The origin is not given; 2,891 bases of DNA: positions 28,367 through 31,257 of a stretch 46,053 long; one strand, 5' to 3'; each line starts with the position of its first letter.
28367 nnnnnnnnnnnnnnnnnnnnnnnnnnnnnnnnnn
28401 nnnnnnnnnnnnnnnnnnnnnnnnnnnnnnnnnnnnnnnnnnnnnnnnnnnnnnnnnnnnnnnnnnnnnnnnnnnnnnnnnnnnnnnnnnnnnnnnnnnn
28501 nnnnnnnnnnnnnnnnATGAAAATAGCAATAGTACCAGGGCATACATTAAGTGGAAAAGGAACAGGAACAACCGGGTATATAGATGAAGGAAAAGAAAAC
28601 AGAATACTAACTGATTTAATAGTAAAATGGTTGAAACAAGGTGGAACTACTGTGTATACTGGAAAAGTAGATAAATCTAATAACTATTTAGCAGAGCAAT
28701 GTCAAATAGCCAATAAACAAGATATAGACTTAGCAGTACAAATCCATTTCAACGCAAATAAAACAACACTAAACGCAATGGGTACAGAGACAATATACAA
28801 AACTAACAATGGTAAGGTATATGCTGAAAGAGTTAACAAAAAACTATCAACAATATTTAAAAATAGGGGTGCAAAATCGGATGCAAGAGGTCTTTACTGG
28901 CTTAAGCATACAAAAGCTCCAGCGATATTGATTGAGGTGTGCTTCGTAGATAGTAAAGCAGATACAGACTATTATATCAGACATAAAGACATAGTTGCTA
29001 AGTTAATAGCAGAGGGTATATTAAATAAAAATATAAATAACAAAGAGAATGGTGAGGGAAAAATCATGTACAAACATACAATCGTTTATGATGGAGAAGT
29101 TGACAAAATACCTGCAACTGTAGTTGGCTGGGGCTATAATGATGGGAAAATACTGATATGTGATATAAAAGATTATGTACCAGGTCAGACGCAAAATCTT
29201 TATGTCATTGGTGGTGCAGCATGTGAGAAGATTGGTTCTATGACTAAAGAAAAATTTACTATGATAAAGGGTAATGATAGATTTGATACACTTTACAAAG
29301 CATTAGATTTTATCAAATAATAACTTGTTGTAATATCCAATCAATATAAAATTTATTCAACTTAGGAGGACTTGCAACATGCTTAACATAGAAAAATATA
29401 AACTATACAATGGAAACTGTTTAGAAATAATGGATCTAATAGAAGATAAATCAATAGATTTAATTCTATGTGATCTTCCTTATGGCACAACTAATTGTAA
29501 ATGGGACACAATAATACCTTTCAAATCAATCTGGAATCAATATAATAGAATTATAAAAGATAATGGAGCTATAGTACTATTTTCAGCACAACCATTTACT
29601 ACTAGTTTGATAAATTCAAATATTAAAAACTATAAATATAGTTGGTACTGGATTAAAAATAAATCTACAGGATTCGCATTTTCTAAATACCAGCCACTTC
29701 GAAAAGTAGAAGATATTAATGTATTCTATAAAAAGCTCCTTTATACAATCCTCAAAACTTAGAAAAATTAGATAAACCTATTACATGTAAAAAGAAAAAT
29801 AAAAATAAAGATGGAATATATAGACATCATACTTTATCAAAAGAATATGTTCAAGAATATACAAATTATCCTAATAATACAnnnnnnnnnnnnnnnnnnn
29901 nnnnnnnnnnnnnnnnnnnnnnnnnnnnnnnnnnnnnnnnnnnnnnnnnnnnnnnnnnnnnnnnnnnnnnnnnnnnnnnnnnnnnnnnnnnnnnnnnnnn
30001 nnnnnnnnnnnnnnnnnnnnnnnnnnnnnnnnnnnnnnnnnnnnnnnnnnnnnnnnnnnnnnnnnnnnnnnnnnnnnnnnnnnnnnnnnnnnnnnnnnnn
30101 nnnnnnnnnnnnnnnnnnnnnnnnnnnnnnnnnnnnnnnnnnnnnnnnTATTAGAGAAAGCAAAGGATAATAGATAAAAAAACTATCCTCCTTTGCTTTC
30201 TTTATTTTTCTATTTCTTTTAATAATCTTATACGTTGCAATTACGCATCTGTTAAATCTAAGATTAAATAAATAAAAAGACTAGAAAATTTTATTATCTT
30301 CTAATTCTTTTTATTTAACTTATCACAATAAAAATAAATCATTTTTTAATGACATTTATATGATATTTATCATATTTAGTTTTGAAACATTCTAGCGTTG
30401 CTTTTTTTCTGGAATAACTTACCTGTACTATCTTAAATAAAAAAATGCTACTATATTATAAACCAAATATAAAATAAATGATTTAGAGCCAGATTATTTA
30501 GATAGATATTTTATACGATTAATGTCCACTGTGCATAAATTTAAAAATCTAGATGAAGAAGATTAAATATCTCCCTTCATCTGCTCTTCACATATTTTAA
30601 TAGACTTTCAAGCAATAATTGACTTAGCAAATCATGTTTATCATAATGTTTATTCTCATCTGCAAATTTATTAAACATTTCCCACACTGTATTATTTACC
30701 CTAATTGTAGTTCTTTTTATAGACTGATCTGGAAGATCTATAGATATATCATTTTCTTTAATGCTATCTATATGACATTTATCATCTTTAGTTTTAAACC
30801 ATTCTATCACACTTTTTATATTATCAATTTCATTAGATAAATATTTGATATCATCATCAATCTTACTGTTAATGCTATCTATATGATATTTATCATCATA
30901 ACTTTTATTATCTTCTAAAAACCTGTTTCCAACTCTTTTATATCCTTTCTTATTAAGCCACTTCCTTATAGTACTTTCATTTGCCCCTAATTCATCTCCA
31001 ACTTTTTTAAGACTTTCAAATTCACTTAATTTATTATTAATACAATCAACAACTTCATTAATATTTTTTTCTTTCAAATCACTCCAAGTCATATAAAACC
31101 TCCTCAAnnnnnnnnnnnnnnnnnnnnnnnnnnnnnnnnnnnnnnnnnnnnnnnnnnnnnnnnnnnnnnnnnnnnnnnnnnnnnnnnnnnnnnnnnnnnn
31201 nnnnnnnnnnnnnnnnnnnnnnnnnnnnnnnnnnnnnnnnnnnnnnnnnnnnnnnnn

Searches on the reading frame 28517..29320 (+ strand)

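Call 84: search_protein_families(library=phrogs, proteins=[window:28517-29320:+], max_evalue=0.00001)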
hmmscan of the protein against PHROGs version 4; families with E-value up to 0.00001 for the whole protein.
window:28517-29320:+ (267 aa): 7 families
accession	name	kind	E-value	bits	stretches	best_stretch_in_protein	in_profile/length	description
phrog_435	-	lysis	2.4e-99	334.8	1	1-267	113-371/556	endolysin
phrog_9482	-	unknown function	7e-71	237.4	1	137-267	1-128/129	-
phrog_14151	-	unknown function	2.1e-33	115.5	1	169-230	1-59/72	-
phrog_12727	-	lysis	1.3e-27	98.1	1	2-203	163-377/393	endolysin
phrog_13214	-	unknown function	3.3e-24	85.5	1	115-152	18-55/55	-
phrog_489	-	lysis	1.2e-16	61.6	1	1-181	165-361/459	endolysin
phrog_2742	-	lysis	4.8e-16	60.1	1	2-170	3-179/318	endolysin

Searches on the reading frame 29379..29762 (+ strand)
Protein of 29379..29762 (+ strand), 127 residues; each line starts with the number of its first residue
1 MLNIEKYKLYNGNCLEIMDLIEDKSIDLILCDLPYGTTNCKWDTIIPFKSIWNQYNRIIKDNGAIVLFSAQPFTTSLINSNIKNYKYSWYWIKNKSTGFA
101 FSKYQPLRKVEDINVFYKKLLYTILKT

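Call 84: search_protein_families(library=phrogs, proteins=[window:29379-29762:+], max_evalue=0.00001)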
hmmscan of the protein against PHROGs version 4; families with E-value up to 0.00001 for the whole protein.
window:29379-29762:+ (127 aa): 3 families
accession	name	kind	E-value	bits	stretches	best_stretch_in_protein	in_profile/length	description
phrog_12862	-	unknown function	6.9e-62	208.7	1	5-121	1-117/149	-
phrog_67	-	other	4.7e-32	112.9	1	3-123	120-249/743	DNA methyltransferase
phrog_6025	-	other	2.8e-22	80.3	1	2-93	7-110/192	DNA methyltransferase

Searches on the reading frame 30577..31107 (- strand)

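Call 5: search_protein_families(library=pfam, proteins=[window:30577-31107:-], max_evalue=0.1)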
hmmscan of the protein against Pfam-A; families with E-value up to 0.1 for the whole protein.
window:30577-31107:- (176 aa): 4 families
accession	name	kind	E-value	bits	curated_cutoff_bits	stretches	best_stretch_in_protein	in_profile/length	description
PF13022.12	HTH_Tnp_1_2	-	0.022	15.3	27.9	1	23-66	20-62/122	Helix-turn-helix of insertion element transposase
PF21228.3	RuBisCO_activase_AAA_helical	-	0.056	14.2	27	0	10-79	16-78/96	Ribulose bisphosphate carboxylase/oxygenase activase, AAA, helical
PF10668.15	Phage_terminase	-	0.062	13.5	22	0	31-51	23-43/67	Phage terminase small subunit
PF13384.12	HTH_23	-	0.07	13.4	24.6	0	32-52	19-39/50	Homeodomain-like domain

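Call 14: search_protein_families(library=phrogs, proteins=[window:30577-31107:-], max_evalue=0.01)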
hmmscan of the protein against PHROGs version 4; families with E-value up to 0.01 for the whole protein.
window:30577-31107:- (176 aa): 4 families
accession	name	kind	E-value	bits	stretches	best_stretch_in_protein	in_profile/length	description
phrog_2727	-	unknown function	3.7e-68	230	1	6-174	1-176/176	-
phrog_59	-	DNA, RNA and nucleotide metabolism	0.00041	20.8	1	22-146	245-359/423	HNH endonuclease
phrog_268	-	unknown function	0.0058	17.4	0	9-57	34-83/119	-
phrog_8463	-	integration and excision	0.0091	15.9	1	11-92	80-153/380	transposase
